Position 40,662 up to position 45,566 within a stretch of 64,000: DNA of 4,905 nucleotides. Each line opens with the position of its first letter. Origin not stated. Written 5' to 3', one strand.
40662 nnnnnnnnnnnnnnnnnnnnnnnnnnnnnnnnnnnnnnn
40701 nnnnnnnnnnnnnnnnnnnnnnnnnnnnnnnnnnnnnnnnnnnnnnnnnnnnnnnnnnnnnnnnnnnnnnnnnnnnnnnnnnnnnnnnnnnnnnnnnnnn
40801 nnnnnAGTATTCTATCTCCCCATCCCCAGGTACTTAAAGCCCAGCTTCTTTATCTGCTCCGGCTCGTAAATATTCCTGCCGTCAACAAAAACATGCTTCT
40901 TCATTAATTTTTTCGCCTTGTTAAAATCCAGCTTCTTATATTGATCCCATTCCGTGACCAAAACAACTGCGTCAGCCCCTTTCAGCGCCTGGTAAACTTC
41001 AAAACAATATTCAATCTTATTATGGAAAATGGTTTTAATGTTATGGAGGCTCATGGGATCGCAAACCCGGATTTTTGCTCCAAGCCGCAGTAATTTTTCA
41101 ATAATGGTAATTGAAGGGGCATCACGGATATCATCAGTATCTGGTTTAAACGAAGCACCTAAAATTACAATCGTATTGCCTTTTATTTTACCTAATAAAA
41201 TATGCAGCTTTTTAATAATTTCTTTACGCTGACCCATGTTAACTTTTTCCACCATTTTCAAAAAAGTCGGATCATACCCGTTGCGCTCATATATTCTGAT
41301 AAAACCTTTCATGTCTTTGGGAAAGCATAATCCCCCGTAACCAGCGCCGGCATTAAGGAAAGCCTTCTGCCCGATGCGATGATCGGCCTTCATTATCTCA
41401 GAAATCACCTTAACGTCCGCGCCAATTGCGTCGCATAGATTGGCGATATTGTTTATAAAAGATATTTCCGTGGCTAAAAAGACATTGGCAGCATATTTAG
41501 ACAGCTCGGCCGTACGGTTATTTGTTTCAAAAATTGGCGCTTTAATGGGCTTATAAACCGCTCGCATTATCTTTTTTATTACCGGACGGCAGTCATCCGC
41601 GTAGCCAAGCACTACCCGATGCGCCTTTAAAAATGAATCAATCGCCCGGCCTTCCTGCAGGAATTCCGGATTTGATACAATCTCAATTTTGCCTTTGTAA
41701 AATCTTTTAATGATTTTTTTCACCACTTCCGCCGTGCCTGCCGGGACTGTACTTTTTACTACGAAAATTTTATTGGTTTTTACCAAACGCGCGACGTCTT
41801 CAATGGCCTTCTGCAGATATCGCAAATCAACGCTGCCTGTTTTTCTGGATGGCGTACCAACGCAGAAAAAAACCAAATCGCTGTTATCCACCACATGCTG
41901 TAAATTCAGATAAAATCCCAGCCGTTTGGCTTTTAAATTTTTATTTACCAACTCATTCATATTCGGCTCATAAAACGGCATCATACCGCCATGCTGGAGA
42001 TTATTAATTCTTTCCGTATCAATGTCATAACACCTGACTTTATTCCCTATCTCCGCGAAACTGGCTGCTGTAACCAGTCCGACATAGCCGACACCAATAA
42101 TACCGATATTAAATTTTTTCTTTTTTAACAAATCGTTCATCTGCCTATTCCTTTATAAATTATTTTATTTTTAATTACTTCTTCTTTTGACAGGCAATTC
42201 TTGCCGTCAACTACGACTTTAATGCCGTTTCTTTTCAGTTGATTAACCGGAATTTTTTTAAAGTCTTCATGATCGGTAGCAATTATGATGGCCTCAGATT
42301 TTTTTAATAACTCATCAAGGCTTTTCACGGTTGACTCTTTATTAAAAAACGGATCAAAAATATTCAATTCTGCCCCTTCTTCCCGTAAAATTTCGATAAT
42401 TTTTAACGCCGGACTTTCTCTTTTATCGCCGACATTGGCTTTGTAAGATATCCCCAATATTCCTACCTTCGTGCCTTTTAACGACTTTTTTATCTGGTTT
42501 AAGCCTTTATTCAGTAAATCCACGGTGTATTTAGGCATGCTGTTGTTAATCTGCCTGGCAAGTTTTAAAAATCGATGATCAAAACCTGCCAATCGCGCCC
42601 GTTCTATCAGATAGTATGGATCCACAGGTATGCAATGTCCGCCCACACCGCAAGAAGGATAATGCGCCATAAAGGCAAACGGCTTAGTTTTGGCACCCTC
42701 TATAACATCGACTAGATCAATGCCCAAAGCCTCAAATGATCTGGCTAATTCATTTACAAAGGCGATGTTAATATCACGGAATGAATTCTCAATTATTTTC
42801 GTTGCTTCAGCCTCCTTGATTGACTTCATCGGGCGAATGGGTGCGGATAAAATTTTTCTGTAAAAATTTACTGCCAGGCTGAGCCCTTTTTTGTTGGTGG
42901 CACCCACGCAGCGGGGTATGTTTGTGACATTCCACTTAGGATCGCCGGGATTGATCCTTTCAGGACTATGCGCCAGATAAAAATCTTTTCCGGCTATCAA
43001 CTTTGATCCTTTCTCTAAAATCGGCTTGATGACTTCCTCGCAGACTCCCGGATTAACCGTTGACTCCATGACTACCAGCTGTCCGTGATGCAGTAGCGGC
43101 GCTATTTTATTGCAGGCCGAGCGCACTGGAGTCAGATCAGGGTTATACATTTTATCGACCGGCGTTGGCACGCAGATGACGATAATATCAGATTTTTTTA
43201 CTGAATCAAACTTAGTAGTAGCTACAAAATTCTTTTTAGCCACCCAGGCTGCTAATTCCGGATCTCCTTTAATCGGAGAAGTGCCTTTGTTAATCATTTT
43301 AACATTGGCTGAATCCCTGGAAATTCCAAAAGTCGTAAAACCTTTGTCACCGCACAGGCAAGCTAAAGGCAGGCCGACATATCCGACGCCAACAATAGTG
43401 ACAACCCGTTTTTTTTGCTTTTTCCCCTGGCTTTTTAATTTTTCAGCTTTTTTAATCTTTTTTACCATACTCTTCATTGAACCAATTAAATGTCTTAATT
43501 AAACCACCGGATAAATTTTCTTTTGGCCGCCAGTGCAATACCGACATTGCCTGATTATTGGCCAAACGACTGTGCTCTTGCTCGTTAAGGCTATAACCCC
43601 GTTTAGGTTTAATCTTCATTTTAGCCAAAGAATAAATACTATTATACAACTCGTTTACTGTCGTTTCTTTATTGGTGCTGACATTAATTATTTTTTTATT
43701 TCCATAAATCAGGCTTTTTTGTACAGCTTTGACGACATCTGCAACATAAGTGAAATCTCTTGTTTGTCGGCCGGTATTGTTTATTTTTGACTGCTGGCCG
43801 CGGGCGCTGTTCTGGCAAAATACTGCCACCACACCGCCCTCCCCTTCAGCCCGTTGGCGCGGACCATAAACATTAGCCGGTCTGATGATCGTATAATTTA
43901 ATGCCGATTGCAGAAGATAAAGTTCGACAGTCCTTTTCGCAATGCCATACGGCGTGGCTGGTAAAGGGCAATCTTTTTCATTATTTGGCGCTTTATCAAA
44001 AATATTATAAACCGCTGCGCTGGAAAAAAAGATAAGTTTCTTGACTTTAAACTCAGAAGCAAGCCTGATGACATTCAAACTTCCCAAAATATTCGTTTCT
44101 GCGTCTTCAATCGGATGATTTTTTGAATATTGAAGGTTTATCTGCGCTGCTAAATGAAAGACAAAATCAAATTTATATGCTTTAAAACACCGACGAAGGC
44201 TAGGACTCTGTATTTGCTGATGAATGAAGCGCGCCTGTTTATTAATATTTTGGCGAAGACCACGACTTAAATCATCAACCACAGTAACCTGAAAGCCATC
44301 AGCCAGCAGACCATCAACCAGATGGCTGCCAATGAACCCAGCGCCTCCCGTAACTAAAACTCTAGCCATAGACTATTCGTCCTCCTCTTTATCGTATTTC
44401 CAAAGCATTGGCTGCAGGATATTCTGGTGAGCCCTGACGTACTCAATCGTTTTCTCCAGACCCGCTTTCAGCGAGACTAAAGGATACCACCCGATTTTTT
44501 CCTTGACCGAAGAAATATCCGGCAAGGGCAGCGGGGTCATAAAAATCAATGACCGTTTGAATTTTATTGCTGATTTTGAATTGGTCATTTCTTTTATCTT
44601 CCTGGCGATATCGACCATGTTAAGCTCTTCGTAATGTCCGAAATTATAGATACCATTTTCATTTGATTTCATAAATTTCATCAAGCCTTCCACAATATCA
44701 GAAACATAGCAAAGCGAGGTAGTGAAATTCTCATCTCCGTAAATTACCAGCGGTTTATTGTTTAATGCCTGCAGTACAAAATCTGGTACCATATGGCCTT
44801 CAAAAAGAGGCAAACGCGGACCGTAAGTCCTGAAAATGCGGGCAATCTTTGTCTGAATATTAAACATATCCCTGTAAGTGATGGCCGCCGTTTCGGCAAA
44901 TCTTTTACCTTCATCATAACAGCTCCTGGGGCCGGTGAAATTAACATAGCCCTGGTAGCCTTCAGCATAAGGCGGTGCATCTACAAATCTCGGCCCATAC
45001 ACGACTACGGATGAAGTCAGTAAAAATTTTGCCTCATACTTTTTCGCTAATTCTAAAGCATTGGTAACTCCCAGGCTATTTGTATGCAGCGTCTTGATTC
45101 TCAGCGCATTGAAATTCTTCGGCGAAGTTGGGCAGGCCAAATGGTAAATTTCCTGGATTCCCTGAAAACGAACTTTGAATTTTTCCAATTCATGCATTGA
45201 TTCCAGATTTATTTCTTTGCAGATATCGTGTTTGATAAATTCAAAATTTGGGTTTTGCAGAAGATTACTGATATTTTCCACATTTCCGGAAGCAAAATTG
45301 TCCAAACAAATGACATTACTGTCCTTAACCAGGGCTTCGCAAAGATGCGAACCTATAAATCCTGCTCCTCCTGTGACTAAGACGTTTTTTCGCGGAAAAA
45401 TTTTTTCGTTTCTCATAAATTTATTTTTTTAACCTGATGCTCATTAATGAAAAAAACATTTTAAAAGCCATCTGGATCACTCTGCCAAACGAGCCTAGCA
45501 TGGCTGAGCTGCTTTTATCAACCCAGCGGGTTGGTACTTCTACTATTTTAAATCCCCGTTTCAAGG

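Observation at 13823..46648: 33-kb locus built for polyprenyl-phosphate-sugar-dependent extracytoplasmic glycosylation (3 DPM1-like GT2 + GtrA + 4 GT-C-like proteins + 2 flippases + ~10 GT4)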

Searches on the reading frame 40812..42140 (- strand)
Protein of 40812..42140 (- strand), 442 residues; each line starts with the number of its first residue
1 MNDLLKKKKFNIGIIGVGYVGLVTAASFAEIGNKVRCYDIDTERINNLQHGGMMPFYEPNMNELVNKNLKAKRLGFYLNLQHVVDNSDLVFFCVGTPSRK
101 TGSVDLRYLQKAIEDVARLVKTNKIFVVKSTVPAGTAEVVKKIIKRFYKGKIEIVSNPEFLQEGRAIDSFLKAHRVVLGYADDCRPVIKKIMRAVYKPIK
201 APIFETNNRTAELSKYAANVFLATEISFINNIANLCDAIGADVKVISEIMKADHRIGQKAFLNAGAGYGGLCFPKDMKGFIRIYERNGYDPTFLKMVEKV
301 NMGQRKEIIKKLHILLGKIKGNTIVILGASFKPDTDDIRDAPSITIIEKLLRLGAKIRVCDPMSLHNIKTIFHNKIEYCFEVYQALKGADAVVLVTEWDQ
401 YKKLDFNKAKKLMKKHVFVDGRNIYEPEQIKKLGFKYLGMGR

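Call 5: search_protein_families(library=pfam, proteins=[window:40812-42140:-], max_evalue=0.01)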
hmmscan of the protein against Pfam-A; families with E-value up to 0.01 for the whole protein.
window:40812-42140:- (442 aa): 9 families
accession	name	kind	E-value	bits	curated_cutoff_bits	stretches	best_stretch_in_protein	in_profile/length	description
PF03721.20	UDPG_MGDP_dh_N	-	1.3e-53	181.8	27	1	11-186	2-181/187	UDP-glucose/GDP-mannose dehydrogenase family, NAD binding domain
PF03720.21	UDPG_MGDP_dh_C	-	2.6e-34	118.1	30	1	326-427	2-103/103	UDP-glucose/GDP-mannose dehydrogenase family, UDP binding domain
PF00984.24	UDPG_MGDP_dh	-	1.1e-31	109.2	25.4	1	209-301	1-92/94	UDP-glucose/GDP-mannose dehydrogenase family, central domain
PF01210.29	NAD_Gly3P_dh_N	-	3.7e-07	30.7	23.1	1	12-163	2-139/158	NAD-dependent glycerol-3-phosphate dehydrogenase N-terminus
PF03446.21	NAD_binding_2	-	5e-07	30.3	21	1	11-143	1-106/161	NAD binding domain of 6-phosphogluconate dehydrogenase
PF02826.25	2-Hacid_dh_C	-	0.00024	21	25.1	0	11-49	38-76/178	D-isomer specific 2-hydroxyacid dehydrogenase, NAD binding domain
PF03807.23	F420_oxidored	-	0.00048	21.1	21.6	0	346-420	14-90/94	NADP oxidoreductase coenzyme F420-dependent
PF02737.24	3HCDH_N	-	0.00067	20.1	22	1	11-54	1-44/180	3-hydroxyacyl-CoA dehydrogenase, NAD binding domain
PF01262.27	AlaDh_PNT_C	-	0.0011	18.9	23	1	11-52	30-73/214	Alanine dehydrogenase/PNT, C-terminal domain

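Call 70: search_protein_families(library=ncbifam, proteins=[window:40812-42140:-], max_evalue=0.00001)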
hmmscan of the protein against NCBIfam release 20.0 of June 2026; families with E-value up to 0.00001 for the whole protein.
window:40812-42140:- (442 aa): 7 families
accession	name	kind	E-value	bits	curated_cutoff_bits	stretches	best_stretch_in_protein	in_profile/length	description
NF047673.2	TeichurnBiosyTuaD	equivalog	1.3e-137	459.5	700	1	12-442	4-431/439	UDP-glucose 6-dehydrogenase TuaD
TIGR03026.1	NDP-sugDHase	subfamily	2.2e-123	412.1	189.8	1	11-423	2-413/413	nucleotide sugar dehydrogenase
NF041297.1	UDPGDh_AglM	equivalog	9.8e-98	327.9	670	1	11-429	2-421/429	UDP-glucose 6-dehydrogenase AglM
NF040825.1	UDPMaNacDH_Arch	equivalog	1.5e-52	178.9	750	1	11-442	2-415/418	UDP-N-acetyl-D-mannosamine dehydrogenase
NF008286.0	PRK11064.1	equivalog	4.3e-43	147.4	459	1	11-423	5-417/420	UDP-N-acetyl-D-mannosamine dehydrogenase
NF011631.0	PRK15057.1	equivalog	9.1e-26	90.8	757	1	11-384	2-357/388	UDP-glucose 6-dehydrogenase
NF011729.0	PRK15182.1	equivalog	6.1e-16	58.2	592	1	10-429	7-420/425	Vi polysaccharide biosynthesis UDP-N-acetylglucosamine C-6 dehydrogenase TviB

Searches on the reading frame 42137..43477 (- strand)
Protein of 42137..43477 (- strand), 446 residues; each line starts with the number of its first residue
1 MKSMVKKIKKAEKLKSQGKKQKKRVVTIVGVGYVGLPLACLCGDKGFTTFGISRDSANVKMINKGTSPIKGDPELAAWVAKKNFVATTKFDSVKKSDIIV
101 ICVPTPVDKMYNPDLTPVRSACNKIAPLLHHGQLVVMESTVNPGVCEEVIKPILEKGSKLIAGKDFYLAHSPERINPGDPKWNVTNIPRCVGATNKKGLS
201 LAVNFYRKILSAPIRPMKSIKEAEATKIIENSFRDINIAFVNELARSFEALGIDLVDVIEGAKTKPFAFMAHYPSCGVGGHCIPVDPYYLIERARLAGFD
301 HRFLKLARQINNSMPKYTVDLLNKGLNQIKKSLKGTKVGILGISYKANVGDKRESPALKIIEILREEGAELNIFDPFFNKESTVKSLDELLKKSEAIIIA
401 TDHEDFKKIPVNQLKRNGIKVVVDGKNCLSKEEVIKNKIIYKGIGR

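Call 5: search_protein_families(library=pfam, proteins=[window:42137-43477:-], max_evalue=0.01)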
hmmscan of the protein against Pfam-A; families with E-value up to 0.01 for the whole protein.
window:42137-43477:- (446 aa): 6 families
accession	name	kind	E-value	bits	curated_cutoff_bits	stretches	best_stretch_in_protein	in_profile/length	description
PF03721.20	UDPG_MGDP_dh_N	-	1.3e-39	136.1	27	1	26-197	3-178/187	UDP-glucose/GDP-mannose dehydrogenase family, NAD binding domain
PF00984.24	UDPG_MGDP_dh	-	3e-29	101.4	25.4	1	221-312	1-93/94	UDP-glucose/GDP-mannose dehydrogenase family, central domain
PF03720.21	UDPG_MGDP_dh_C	-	6.8e-24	84.7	30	1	339-430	1-102/103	UDP-glucose/GDP-mannose dehydrogenase family, UDP binding domain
PF03446.21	NAD_binding_2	-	2.4e-05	24.9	21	1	26-161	2-115/161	NAD binding domain of 6-phosphogluconate dehydrogenase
PF01210.29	NAD_Gly3P_dh_N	-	6e-05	23.5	23.1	1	26-107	2-81/158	NAD-dependent glycerol-3-phosphate dehydrogenase N-terminus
PF02826.25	2-Hacid_dh_C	-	0.00092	19.1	25.1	0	305-403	6-101/178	D-isomer specific 2-hydroxyacid dehydrogenase, NAD binding domain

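Call 70: search_protein_families(library=ncbifam, proteins=[window:42137-43477:-], max_evalue=0.00001)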
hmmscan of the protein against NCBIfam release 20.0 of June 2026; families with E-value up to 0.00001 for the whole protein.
window:42137-43477:- (446 aa): 7 families
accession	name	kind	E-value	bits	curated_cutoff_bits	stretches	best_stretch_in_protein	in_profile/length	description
TIGR03026.1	NDP-sugDHase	subfamily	6.6e-122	407.2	189.8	1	26-427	3-413/413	nucleotide sugar dehydrogenase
NF040825.1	UDPMaNacDH_Arch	equivalog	1.9e-88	297.2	750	1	26-446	3-415/418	UDP-N-acetyl-D-mannosamine dehydrogenase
NF011729.0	PRK15182.1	equivalog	9.8e-69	232.1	592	1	26-419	9-404/425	Vi polysaccharide biosynthesis UDP-N-acetylglucosamine C-6 dehydrogenase TviB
NF008286.0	PRK11064.1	equivalog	1.6e-64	218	459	1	24-425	4-415/420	UDP-N-acetyl-D-mannosamine dehydrogenase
NF041297.1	UDPGDh_AglM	equivalog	7.7e-54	183.2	670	1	26-436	3-424/429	UDP-glucose 6-dehydrogenase AglM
NF047673.2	TeichurnBiosyTuaD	equivalog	5.2e-47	161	700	1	25-446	3-431/439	UDP-glucose 6-dehydrogenase TuaD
NF011631.0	PRK15057.1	equivalog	1.3e-15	57.4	757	1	26-386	3-347/388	UDP-glucose 6-dehydrogenase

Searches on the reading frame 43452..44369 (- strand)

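Call 5: search_protein_families(library=pfam, proteins=[window:43452-44369:-], max_evalue=0.01)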
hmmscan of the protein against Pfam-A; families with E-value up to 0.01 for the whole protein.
window:43452-44369:- (305 aa): 10 families
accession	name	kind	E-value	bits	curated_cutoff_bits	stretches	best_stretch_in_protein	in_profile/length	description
PF01370.27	Epimerase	-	2.1e-48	165.3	20.9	1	4-229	1-238/240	NAD dependent epimerase/dehydratase family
PF16363.11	GDP_Man_Dehyd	-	3.8e-39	135.5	27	1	5-264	1-280/332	GDP-mannose 4,6 dehydratase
PF04321.23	RmlD_sub_bind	-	3.6e-18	66.1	27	1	3-282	2-262/287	RmlD substrate binding domain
PF02719.21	Polysacc_synt_2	-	4.1e-17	62.8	20.2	1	4-254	1-252/293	Polysaccharide biosynthesis protein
PF01073.25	3Beta_HSD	-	7.2e-14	51.9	22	1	5-215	1-224/280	3-beta hydroxysteroid dehydrogenase/isomerase family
PF07993.18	NAD_binding_4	-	9.1e-13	48.4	20.1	1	65-214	87-256/258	Male sterility protein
PF13460.12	NAD_binding_10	-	4.4e-12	46.7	27.2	1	8-167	1-146/184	NAD(P)H-binding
PF03721.20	UDPG_MGDP_dh_N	-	0.00073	19.6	27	0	201-250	92-140/187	UDP-glucose/GDP-mannose dehydrogenase family, NAD binding domain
PF00106.31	adh_short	-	0.0019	18.2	26.6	1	4-45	3-44/195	short chain dehydrogenase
PF22602.2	NXF_NTF2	-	0.0065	17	27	0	62-133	21-92/158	Nuclear RNA export factor, NTF2 domain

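Call 70: search_protein_families(library=ncbifam, proteins=[window:43452-44369:-], max_evalue=0.00001)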
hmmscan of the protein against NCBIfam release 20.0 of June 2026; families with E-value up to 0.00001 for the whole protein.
window:43452-44369:- (305 aa): 28 families (the best 25 are shown)
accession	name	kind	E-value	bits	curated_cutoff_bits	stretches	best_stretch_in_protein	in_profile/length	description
TIGR01179.1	galE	equivalog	5.6e-39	133.9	262.3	1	3-298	1-326/332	UDP-glucose 4-epimerase GalE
TIGR04180.1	EDH_00030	hypoth_equivalog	1.8e-34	119.2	475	1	4-269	1-279/297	NAD-dependent 4,6-dehydratase LegB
TIGR01181.1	dTDP_gluc_dehyt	equivalog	5.3e-33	114.5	365.1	1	3-300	1-314/321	dTDP-glucose 4,6-dehydratase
TIGR02197.1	heptose_epim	equivalog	6.7e-27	94.5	274.6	1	4-250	1-261/316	ADP-glyceromanno-heptose 6-epimerase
NF011728.1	PRK15181.1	equivalog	3.6e-24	85.4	760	1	3-298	17-338/348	Vi polysaccharide biosynthesis UDP-N-acetylglucosaminuronic acid C-4 epimerase TviC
NF047922.1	GDPFucSynFcl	equivalog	1.2e-19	70.9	500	1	2-300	3-304/308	GDP-L-fucose synthase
NF007956.0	PRK10675.1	subfamily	3.2e-19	69.2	394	1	3-152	2-160/338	UDP-glucose 4-epimerase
NF008872.0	PRK11908.1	equivalog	7.4e-19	68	294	1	1-250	1-272/349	bifunctional UDP-4-keto-pentose/UDP-xylose synthase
NF007490.0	PRK10084.1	subfamily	8.9e-18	64.4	649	2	3-107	2-114/361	dTDP-glucose 4,6-dehydratase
NF007582.0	PRK10217.1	equivalog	1.5e-16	60.4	698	1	1-249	1-270/355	dTDP-glucose 4,6-dehydratase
TIGR01214.1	rmlD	equivalog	1.6e-16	60.3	224.05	1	3-286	1-266/285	dTDP-4-dehydrorhamnose reductase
TIGR02622.1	CDP_4_6_dhtase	equivalog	5.6e-16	58.6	278.45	1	3-150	6-163/352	CDP-glucose 4,6-dehydratase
NF005998.1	PRK08125.1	equivalog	3e-15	55.7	777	1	2-246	316-582/649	bifunctional UDP-4-amino-4-deoxy-L-arabinose formyltransferase/UDP-glucuronic acid oxidase ArnA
TIGR03466.1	HpnA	hypoth_equivalog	4.4e-14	52.1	367.65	1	3-135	2-131/327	hopanoid-associated sugar epimerase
NF008360.0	PRK11150.1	equivalog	5.4e-12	45.5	452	1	4-244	2-249/310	ADP-glyceromanno-heptose 6-epimerase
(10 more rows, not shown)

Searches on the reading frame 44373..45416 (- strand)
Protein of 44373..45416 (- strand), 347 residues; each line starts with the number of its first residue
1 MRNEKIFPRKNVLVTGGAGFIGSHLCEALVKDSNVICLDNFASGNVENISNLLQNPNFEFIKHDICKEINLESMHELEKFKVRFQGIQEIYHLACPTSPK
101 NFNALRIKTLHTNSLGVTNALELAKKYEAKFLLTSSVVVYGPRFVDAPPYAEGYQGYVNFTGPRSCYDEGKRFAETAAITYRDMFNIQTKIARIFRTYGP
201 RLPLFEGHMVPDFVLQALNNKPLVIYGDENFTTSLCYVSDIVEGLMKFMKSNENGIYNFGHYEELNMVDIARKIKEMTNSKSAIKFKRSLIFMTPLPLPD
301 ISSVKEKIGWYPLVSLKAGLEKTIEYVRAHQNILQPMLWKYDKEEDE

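Call 5: search_protein_families(library=pfam, proteins=[window:44373-45416:-], max_evalue=0.01)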
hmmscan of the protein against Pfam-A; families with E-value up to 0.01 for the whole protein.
window:44373-45416:- (347 aa): 7 families
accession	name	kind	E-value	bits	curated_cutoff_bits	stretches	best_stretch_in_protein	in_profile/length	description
PF01370.27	Epimerase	-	1.2e-38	133.3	20.9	1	12-260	1-240/240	NAD dependent epimerase/dehydratase family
PF16363.11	GDP_Man_Dehyd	-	4.3e-38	132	27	1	13-323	1-332/332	GDP-mannose 4,6 dehydratase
PF01073.25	3Beta_HSD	-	2e-11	43.9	22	1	13-242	1-222/280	3-beta hydroxysteroid dehydrogenase/isomerase family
PF02719.21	Polysacc_synt_2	-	1.2e-07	31.6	20.2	1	12-132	1-123/293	Polysaccharide biosynthesis protein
PF04321.23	RmlD_sub_bind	-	1.7e-06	27.7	27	1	11-299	2-253/287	RmlD substrate binding domain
PF07993.18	NAD_binding_4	-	2.6e-06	27.2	20.1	1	14-178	1-188/258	Male sterility protein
PF00106.31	adh_short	-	0.0022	17.9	26.6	1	10-114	1-109/195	short chain dehydrogenase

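Call 70: search_protein_families(library=ncbifam, proteins=[window:44373-45416:-], max_evalue=0.00001)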
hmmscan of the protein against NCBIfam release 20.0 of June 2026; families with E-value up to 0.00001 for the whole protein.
window:44373-45416:- (347 aa): 16 families
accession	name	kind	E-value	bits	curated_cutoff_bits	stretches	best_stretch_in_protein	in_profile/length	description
TIGR01181.1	dTDP_gluc_dehyt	equivalog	1.7e-31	109.5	365.1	1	12-336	2-320/321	dTDP-glucose 4,6-dehydratase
TIGR04180.1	EDH_00030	hypoth_equivalog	2.2e-26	92.6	475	1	12-286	1-264/297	NAD-dependent 4,6-dehydratase LegB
NF007490.0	PRK10084.1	subfamily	1.5e-21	76.8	649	1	11-334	2-341/361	dTDP-glucose 4,6-dehydratase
NF007582.0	PRK10217.1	equivalog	2.4e-20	72.9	698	1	10-332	2-336/355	dTDP-glucose 4,6-dehydratase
TIGR01179.1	galE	equivalog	3.4e-19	68.9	262.3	1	11-331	1-329/332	UDP-glucose 4-epimerase GalE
TIGR02197.1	heptose_epim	equivalog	5e-19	68.6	274.6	1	12-286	1-268/316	ADP-glyceromanno-heptose 6-epimerase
NF008872.0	PRK11908.1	equivalog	1.9e-11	43.6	294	1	10-280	2-273/349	bifunctional UDP-4-keto-pentose/UDP-xylose synthase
NF011728.1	PRK15181.1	equivalog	3.7e-11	42.6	760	1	4-251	10-251/348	Vi polysaccharide biosynthesis UDP-N-acetylglucosaminuronic acid C-4 epimerase TviC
NF008360.0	PRK11150.1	equivalog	5e-10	39.1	452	1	12-273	2-249/310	ADP-glyceromanno-heptose 6-epimerase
NF043036.1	ErythonDh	equivalog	2.1e-08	33.8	325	1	11-145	2-134/321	D-erythronate dehydrogenase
NF005998.1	PRK08125.1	equivalog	3.5e-08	32.3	777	1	9-254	315-556/649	bifunctional UDP-4-amino-4-deoxy-L-arabinose formyltransferase/UDP-glucuronic acid oxidase ArnA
NF007956.0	PRK10675.1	subfamily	3.7e-08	32.9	394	1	11-175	2-157/338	UDP-glucose 4-epimerase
TIGR03466.1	HpnA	hypoth_equivalog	1.4e-07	30.7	367.65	1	11-291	2-260/327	hopanoid-associated sugar epimerase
TIGR02622.1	CDP_4_6_dhtase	equivalog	1.9e-07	30.6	278.45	1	7-329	2-332/352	CDP-glucose 4,6-dehydratase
NF047922.1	GDPFucSynFcl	equivalog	4.8e-07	29.5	500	1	218-327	192-301/308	GDP-L-fucose synthase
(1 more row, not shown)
